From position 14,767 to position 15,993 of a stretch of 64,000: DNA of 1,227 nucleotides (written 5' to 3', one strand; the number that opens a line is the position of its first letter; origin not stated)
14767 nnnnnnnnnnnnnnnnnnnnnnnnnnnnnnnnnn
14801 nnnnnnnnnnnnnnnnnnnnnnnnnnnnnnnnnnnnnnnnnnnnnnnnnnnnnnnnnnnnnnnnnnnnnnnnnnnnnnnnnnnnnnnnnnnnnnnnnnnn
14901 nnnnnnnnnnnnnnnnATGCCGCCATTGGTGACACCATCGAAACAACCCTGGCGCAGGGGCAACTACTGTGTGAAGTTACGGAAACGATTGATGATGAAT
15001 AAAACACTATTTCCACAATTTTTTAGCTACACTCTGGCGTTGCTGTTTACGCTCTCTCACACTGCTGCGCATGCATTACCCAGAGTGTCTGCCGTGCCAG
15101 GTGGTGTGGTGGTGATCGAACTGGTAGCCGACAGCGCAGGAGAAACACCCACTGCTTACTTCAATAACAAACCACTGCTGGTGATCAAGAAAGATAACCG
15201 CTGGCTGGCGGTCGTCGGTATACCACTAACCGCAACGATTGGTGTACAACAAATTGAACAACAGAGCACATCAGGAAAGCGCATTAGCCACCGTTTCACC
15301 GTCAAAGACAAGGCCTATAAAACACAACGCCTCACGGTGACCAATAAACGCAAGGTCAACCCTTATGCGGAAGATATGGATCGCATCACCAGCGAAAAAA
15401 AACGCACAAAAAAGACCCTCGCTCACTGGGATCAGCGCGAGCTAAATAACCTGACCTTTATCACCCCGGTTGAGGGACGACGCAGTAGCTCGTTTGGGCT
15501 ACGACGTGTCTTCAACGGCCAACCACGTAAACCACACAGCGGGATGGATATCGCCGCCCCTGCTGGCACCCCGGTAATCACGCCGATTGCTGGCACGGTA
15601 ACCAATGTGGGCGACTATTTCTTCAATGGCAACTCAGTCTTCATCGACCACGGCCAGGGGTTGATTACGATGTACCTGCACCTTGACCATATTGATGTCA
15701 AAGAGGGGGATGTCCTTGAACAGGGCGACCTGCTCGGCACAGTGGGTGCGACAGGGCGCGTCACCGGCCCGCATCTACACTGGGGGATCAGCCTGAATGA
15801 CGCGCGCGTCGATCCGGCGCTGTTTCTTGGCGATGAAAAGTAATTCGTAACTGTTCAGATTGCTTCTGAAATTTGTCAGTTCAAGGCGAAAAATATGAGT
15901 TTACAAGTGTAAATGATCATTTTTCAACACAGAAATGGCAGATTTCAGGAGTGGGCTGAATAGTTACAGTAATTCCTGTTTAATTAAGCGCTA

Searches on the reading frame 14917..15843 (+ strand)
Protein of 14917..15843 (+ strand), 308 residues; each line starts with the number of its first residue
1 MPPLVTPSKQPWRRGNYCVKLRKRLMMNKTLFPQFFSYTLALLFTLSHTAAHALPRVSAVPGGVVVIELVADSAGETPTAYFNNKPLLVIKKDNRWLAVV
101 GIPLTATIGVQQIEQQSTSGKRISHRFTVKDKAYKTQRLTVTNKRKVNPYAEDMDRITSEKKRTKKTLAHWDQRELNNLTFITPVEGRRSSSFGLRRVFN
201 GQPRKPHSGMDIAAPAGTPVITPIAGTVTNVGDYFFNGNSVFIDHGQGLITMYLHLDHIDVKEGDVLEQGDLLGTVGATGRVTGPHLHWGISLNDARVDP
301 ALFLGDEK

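Call 55: search_protein_families(library=pfam, proteins=[window:14917-15843:+], max_evalue=0.00001)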
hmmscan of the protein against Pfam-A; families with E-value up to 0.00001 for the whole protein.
window:14917-15843:+ (308 aa): 2 families
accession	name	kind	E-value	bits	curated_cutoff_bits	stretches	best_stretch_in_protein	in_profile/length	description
PF01551.29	Peptidase_M23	-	4.5e-31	107.4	28.7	1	206-300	2-96/96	Peptidase family M23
PF18421.7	Peptidase_M23_N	-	2.8e-18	66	25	1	59-132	3-73/73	Peptidase family M23 N-terminal domain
